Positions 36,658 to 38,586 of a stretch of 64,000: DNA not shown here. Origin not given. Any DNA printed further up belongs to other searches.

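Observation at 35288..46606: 11-kb operon fusing a diacetamido-sugar pathway to a Gtr/Arn-like polyprenyl-phosphate glycosylation triad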

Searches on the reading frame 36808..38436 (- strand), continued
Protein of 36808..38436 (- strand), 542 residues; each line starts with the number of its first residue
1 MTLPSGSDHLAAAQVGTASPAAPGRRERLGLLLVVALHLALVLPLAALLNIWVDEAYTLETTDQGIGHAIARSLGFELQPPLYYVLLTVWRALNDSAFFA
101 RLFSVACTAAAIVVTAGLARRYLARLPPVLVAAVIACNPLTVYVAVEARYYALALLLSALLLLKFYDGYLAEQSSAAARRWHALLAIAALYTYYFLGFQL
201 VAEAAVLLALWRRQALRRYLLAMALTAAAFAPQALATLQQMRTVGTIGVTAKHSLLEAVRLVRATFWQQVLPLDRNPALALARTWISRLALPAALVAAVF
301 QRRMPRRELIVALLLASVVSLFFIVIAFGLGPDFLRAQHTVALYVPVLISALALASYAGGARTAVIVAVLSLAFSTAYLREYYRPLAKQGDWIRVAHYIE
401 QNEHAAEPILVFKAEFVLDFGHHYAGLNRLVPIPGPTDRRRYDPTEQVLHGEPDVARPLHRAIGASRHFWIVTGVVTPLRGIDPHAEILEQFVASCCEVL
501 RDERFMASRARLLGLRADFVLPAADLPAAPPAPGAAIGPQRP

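Call 46: find_encoding_contigs(protein=P0003, flank=10000, max_places=1)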
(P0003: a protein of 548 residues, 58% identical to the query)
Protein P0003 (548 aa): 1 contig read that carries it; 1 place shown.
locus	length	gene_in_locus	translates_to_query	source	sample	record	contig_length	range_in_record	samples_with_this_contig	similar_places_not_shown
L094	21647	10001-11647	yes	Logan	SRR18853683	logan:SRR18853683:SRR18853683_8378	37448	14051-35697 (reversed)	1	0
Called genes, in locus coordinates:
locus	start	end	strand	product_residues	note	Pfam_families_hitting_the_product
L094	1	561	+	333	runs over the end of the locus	PF01073:3Beta_HSD, PF01370:Epimerase, PF02719:Polysacc_synt_2 (faint), PF04321:RmlD_sub_bind (weak), PF16363:GDP_Man_Dehyd, PF07993:NAD_binding_4 (weak)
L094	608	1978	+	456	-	PF01266:DAO (weak), PF01593:Amino_oxidase, PF03446:NAD_binding_2 (faint), PF13450:NAD_binding_8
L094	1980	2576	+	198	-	PF25084:LbH_EIF2B, PF00132:Hexapep, PF25087:GMPPB_C (weak), PF14602:Hexapep_2, PF00132:Hexapep (weak), PF14602:Hexapep_2 (weak)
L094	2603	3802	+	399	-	PF01041:DegT_DnrJ_EryC1, PF01212:Beta_elim_lyase (faint)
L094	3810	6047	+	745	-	PF00884:Sulfatase, PF01663:Phosphodiest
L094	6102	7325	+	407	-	PF02350:Epimerase_2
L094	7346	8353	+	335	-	PF01408:GFO_IDH_MocA, PF02894:GFO_IDH_MocA_C, PF22725:GFO_IDH_MocA_C3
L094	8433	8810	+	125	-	PF00892:EamA (weak)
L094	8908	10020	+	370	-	PF02350:Epimerase_2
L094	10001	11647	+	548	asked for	-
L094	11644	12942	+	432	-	PF13439:Glyco_transf_4 (faint), PF13579:Glyco_trans_4_4 (weak), PF00534:Glycos_transf_1, PF13692:Glyco_trans_1_4, PF13524:Glyco_trans_1_2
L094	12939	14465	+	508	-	PF01554:MatE (weak), PF13440:Polysacc_synt_3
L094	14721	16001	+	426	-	PF03721:UDPG_MGDP_dh_N, PF00984:UDPG_MGDP_dh, PF03720:UDPG_MGDP_dh_C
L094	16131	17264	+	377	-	PF13506:Glyco_transf_21 (weak), PF13641:Glyco_tranf_2_3, PF00535:Glycos_transf_2, PF13632:Glyco_trans_2_3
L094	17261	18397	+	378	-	-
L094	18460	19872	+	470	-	PF04932:Wzy_C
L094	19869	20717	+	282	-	PF00551:Formyl_trans_N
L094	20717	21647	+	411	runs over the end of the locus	-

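Call 47: find_encoding_contigs(protein=P0010, flank=10000, max_places=1)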
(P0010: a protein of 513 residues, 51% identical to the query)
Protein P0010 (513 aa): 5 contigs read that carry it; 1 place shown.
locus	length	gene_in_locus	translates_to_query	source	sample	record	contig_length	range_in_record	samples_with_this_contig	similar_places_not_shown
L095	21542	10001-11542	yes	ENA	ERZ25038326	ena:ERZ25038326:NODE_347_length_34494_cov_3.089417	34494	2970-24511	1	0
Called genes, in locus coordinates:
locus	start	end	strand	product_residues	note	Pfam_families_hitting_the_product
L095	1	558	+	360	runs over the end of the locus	PF26549:Tricorn_N (faint), PF07676:PD40 (faint)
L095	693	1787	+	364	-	PF13641:Glyco_tranf_2_3 (weak), PF00535:Glycos_transf_2, PF10111:Glyco_tranf_2_2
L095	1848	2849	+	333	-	PF01073:3Beta_HSD, PF01370:Epimerase, PF02719:Polysacc_synt_2 (faint), PF04321:RmlD_sub_bind (weak), PF16363:GDP_Man_Dehyd, PF07993:NAD_binding_4 (weak)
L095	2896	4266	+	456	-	PF01266:DAO, PF01593:Amino_oxidase, PF03446:NAD_binding_2 (weak), PF13450:NAD_binding_8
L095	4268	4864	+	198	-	PF25084:LbH_EIF2B, PF00132:Hexapep, PF25087:GMPPB_C (weak), PF14602:Hexapep_2, PF00132:Hexapep, PF14602:Hexapep_2 (weak)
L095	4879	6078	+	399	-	PF01041:DegT_DnrJ_EryC1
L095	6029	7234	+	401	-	PF02350:Epimerase_2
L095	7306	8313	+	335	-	PF01408:GFO_IDH_MocA, PF02894:GFO_IDH_MocA_C, PF22725:GFO_IDH_MocA_C3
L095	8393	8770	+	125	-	PF00892:EamA (weak), PF10639:TMEM234 (faint)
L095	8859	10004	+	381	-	PF02350:Epimerase_2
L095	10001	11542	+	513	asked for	-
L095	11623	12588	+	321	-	PF00535:Glycos_transf_2, PF10111:Glyco_tranf_2_2 (weak), PF13641:Glyco_tranf_2_3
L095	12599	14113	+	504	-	PF01554:MatE (weak), PF13440:Polysacc_synt_3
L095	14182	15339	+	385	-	PF00535:Glycos_transf_2, PF13641:Glyco_tranf_2_3, PF13632:Glyco_trans_2_3 (weak)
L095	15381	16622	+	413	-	PF13439:Glyco_transf_4, PF13579:Glyco_trans_4_4, PF00534:Glycos_transf_1, PF13692:Glyco_trans_1_4, PF13524:Glyco_trans_1_2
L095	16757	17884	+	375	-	PF00534:Glycos_transf_1, PF13692:Glyco_trans_1_4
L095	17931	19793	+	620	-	PF13522:GATase_6, PF13537:GATase_7, PF12481:DUF3700 (weak), PF00733:Asn_synthase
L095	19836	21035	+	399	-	PF01522:Polysacc_deac_1 (weak)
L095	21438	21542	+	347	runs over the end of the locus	PF04932:Wzy_C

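Call 48: find_encoding_contigs(protein=P0007, flank=10000, max_places=1)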
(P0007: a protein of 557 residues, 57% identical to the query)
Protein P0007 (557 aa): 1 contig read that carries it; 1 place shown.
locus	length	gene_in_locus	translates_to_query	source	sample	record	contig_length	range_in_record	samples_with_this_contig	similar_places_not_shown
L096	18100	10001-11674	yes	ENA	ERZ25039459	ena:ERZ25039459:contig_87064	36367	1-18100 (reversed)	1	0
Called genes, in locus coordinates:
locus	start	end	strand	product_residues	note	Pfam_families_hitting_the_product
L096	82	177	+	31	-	-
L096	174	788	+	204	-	PF00535:Glycos_transf_2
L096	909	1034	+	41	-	-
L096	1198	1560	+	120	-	PF00892:EamA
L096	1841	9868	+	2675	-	PF01833:TIG, PF13313:DUF4082, PF13205:Big_5, PF13313:DUF4082, PF13205:Big_5, PF13313:DUF4082, PF13205:Big_5, PF13313:DUF4082, +1 more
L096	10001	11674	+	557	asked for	-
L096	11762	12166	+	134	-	PF01370:Epimerase, PF16363:GDP_Man_Dehyd, PF07993:NAD_binding_4 (faint)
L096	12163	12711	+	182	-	PF01370:Epimerase, PF16363:GDP_Man_Dehyd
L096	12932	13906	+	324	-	PF00535:Glycos_transf_2, PF10111:Glyco_tranf_2_2, PF13641:Glyco_tranf_2_3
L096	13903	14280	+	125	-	PF01943:Polysacc_synt (weak)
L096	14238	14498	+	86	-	-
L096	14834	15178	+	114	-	-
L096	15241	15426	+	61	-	-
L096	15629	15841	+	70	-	PF00535:Glycos_transf_2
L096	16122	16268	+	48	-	-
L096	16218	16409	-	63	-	-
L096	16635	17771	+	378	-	PF13506:Glyco_transf_21 (weak), PF13641:Glyco_tranf_2_3, PF00535:Glycos_transf_2, PF13632:Glyco_trans_2_3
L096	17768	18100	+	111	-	?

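Call 56: predict_structure(alignment_id=A2)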
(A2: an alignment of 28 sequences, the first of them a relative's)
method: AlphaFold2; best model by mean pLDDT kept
length: 457 residues; sequences in the alignment: 28
mean_pLDDT: 86.4   pTM: 0.84
mean pLDDT of the five models: 86.4, 85.0, 85.0, 80.2, 68.4
residues with pLDDT >= 90: 259; 70-90: 151; 50-70: 24; < 50: 23
segments of 3 or more residues with pLDDT < 50: 184-188, 442-457
pLDDT, mean of each block of 10 residues (from residue 1): 93 94 95 80 92 86 94 93 91 87 89 88 85 93 92 92 91 80 51 89 95 95 94 92 94 85 86 74 96 89 93 89 95 94 97 96 93 89 83 84 74 73 91 79 41 35
secondary structure, 60 per line:
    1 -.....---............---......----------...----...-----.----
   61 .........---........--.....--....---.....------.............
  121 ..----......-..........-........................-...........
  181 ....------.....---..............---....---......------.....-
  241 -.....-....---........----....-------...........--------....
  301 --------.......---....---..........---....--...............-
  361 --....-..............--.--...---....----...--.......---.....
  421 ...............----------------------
elements in order: E2-6 H10-21 E25-30 E41-43 E48-50 H61-69 E76-80 E83-87 E90-93 H97-101 H108-122 H127-132 H135-143 H145-166 H170-184 E191-195 H199-212 E216-219 E223-228 E235-239 E242-246 E248-251 H255-261 E267-270 E278-288 E297-300 E309-312 H319-322 E326-335 H339-342 H345-359 H363-366 E368-381 E393-396 E401-403 H406-412 H416-435

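Call 62: fold_search(model_id=the predicted structure, library=pdb)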
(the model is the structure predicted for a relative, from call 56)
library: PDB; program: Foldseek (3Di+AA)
matches with E <= 10: 1993; with E <= 0.001: 974
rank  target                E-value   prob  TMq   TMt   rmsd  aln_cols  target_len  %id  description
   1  2ivd_B                5.6e-25  1.00  0.76  0.77   4.4       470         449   17  Structure of protoporphyrinogen oxidase from Myxococcus xanthus with acifluorfen (released 2006-10-17)
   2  3lov                  1.0e-24  1.00  0.68  0.68   5.7       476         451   16  Crystal structure of Putative protoporphyrinogen oxidase (YP_001813199.1) from Exiguobacterium sp. 255-15 at 2.06 A reso (released 2010-02-23)
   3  9a78_B                3.0e-24  1.00  0.71  0.70   4.8       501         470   15  Integrative model of SYFB-CGOX by crosslinking MS and deep learning (released 2024-09-18)
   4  3i6d_A                5.1e-24  1.00  0.67  0.73   5.7       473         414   15  Crystal structure of PPO from bacillus subtilis with AF (released 2009-12-08)
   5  2ive_A                7.3e-24  1.00  0.72  0.73   4.8       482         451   16  Structure of protoporphyrinogen oxidase from Myxococcus xanthus (released 2006-10-17)
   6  3i6d_B                8.2e-24  1.00  0.70  0.75   4.7       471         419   16  Crystal structure of PPO from bacillus subtilis with AF (released 2009-12-08)
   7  2ive_B                9.8e-24  1.00  0.75  0.76   4.6       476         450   16  Structure of protoporphyrinogen oxidase from Myxococcus xanthus (released 2006-10-17)
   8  3ka7                  3.7e-23  1.00  0.71  0.76   4.4       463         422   21  Crystal Structure of an oxidoreductase from Methanosarcina mazei. Northeast Structural Genomics Consortium target id MaR (released 2009-11-17)
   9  2ivd_A                3.9e-23  1.00  0.74  0.76   4.5       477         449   16  Structure of protoporphyrinogen oxidase from Myxococcus xanthus with acifluorfen (released 2006-10-17)
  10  3nks                  6.6e-23  1.00  0.72  0.70   4.6       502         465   14  Structure of human protoporphyrinogen IX oxidase (released 2011-04-20)
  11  1sez_A                7.0e-23  1.00  0.72  0.71   4.7       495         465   16  Crystal Structure of Protoporphyrinogen IX Oxidase (released 2004-04-13)
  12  4ivm                  1.2e-22  1.00  0.69  0.68   5.8       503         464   15  Structure of human protoporphyrinogen IX oxidase(R59G) (released 2013-03-06)
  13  5mog_A                6.4e-22  1.00  0.79  0.77   3.9       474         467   14  Oryza sativa phytoene desaturase inhibited by norflurazon (released 2017-07-12)
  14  5mog_E                1.8e-21  1.00  0.79  0.78   3.8       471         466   14  Oryza sativa phytoene desaturase inhibited by norflurazon (released 2017-07-12)
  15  4ivo                  1.9e-21  1.00  0.71  0.70   4.8       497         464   14  Structure of human protoporphyrinogen IX oxidase(R59Q) (released 2013-03-06)
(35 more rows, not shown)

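Call 65: search_protein_families(library=pfam, proteins=[L032:4510-5700:+, L032:5727-7358:+, L032:7448-8989:+, L032:8986-9579:+, L032:9560-9958:+, L032:12322-13539:+, L073:12876-13670:-, L073:13667-14719:-, L073:14720-15892:-, L073:16107-17111:-], max_evalue=0.001)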
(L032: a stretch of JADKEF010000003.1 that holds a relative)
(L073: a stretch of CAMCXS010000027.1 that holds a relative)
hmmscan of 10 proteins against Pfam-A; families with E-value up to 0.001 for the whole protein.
L032:4510-5700:+ (396 aa): 2 families
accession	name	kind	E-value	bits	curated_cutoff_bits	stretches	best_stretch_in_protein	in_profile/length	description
PF02350.25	Epimerase_2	-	4.7e-104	348.4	30.6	1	42-384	2-347/347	UDP-N-acetylglucosamine 2-epimerase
PF13579.12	Glyco_trans_4_4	-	4.3e-06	27.6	29.7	1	40-190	11-157/158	Glycosyl transferase 4-like domain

L032:5727-7358:+ (543 aa): 5 families
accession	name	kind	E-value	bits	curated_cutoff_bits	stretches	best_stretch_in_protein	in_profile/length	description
PF00535.33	Glycos_transf_2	-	1.2e-30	107.1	23.3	1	308-475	1-164/168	Glycosyl transferase family 2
PF11959.13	DUF3473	-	1.9e-28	99.5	29.6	1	159-263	14-117/130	Domain of unknown function (DUF3473)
PF01522.26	Polysacc_deac_1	-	1.5e-21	77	23.1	1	36-126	14-104/124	Polysaccharide deacetylase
PF13641.12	Glyco_tranf_2_3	-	7.1e-10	39.7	27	1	306-433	2-129/230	Glycosyltransferase like family 2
PF10111.15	Glyco_tranf_2_2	-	0.00014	21.9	27.3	1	308-414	1-104/276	Glycosyltransferase like family 2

L032:7448-8989:+ (513 aa): 9 families
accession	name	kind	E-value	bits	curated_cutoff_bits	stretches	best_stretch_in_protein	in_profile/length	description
PF01593.30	Amino_oxidase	-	6.3e-31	108.6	19.8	2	39-270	3-244/443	Flavin containing amine oxidoreductase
PF13450.12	NAD_binding_8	-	2.4e-10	41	21.9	1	32-96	1-67/68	NAD(P)-binding Rossmann-like domain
PF00070.33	Pyr_redox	-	1.9e-08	35.1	22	1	29-63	1-35/82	Pyridine nucleotide-disulphide oxidoreductase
PF07992.20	Pyr_redox_2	-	2.7e-08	34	26.1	1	25-63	140-178/291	Pyridine nucleotide-disulphide oxidoreductase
PF01266.30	DAO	-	3.3e-08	33.9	27.9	1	30-64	2-36/353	FAD dependent oxidoreductase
PF03486.20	HI0933_like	-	0.00036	20.5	50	0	29-63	2-36/244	HI0933-like protein Rossmann domain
PF00890.30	FAD_binding_2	-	0.00039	20.2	20.4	1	30-69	2-40/414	FAD binding domain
PF12831.13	FAD_oxidored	-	0.00045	20.1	27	0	30-67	2-39/416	FAD dependent oxidoreductase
PF02558.23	ApbA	-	0.00081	19.5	22.2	0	30-56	1-27/150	Ketopantoate reductase PanE/ApbA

L032:8986-9579:+ (197 aa): 2 families
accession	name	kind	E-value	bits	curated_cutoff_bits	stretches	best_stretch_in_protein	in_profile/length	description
PF01522.26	Polysacc_deac_1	-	1.8e-24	86.5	23.1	1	34-142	18-123/124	Polysaccharide deacetylase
PF03065.20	Glyco_hydro_57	-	1.4e-05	25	21.2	1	70-142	95-168/291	Glycosyl hydrolase family 57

L032:9560-9958:+ (132 aa): 0 families

L032:12322-13539:+ (405 aa): 0 families

L073:12876-13670:- (264 aa): 2 families
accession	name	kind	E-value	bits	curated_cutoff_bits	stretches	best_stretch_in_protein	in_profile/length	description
PF00535.33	Glycos_transf_2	-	2.5e-21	76.8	23.3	1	13-180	2-162/168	Glycosyl transferase family 2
PF13641.12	Glyco_tranf_2_3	-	7.9e-07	29.8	27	1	11-131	3-119/230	Glycosyltransferase like family 2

L073:13667-14719:- (350 aa): 1 family
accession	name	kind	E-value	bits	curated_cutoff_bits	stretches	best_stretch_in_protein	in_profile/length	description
PF01522.26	Polysacc_deac_1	-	1.9e-19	70.3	23.1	1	44-152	18-123/124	Polysaccharide deacetylase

L073:14720-15892:- (390 aa): 2 families
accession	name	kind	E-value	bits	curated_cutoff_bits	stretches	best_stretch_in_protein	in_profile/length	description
PF02350.25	Epimerase_2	-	2.2e-100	336.4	30.6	1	39-378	2-346/347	UDP-N-acetylglucosamine 2-epimerase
PF13579.12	Glyco_trans_4_4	-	1.2e-05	26.2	29.7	1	66-183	37-152/158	Glycosyl transferase 4-like domain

L073:16107-17111:- (334 aa): 1 family
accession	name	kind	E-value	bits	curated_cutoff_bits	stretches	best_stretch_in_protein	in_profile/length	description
PF13548.11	DUF4126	-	6.3e-46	156.7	27.5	1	7-181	1-174/175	Domain of unknown function (DUF4126)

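Call 67: find_related_loci(query=A3, collection=metagenome_contigs, flank=8000)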
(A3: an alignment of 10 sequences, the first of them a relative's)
Query A3 (457 aa) in metagenome_contigs; peptide patterns used: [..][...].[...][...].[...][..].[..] (x = any residue, [..] = any of these).
600 stretches matched a pattern (row limit reached: there are more); 534 encode a relative of the query (tblastn E <= 1e-3); the best 80 are kept; 80 distinct loci.
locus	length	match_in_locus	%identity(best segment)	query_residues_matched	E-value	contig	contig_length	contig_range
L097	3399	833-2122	75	14-444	0e+0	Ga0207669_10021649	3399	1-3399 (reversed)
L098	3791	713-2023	69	1-438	0e+0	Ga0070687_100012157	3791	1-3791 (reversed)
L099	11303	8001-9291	77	14-444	0e+0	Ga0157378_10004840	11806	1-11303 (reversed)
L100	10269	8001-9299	67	1-434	0e+0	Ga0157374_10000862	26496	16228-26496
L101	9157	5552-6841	66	1-431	0e+0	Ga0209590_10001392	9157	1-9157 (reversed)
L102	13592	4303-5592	66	1-431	0e+0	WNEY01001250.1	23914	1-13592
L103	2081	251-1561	66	1-437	0e+0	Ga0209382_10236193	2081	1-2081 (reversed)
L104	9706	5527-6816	65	1-431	0e+0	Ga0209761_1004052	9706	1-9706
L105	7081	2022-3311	65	1-431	0e+0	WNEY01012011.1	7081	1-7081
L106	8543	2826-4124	66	1-434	0e+0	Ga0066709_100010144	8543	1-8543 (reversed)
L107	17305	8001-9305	65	10-444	0e+0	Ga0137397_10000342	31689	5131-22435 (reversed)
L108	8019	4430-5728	65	1-434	0e+0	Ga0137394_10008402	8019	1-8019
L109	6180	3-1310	65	2-437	0e+0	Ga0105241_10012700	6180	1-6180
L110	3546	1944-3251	65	1-436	0e+0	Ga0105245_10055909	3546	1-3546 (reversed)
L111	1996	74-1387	61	1-439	0e+0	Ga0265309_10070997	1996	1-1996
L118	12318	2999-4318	64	10-450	0e+0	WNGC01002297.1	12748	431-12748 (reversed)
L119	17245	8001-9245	62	12-427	0e+0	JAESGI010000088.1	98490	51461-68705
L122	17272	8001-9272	65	10-434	0e+0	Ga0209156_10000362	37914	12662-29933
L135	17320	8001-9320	62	10-450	2e-178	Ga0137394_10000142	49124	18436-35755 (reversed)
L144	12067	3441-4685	61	16-431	9e-176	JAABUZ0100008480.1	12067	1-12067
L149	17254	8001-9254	60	13-431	3e-173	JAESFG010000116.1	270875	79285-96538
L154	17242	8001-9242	59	13-427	6e-171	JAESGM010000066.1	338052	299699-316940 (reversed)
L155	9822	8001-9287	59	1-429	4e-171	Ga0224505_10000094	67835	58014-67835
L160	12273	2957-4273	57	1-440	1e-168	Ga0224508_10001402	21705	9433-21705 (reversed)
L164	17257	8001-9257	60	10-430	9e-168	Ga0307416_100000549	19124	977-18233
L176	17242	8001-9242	57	17-431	3e-160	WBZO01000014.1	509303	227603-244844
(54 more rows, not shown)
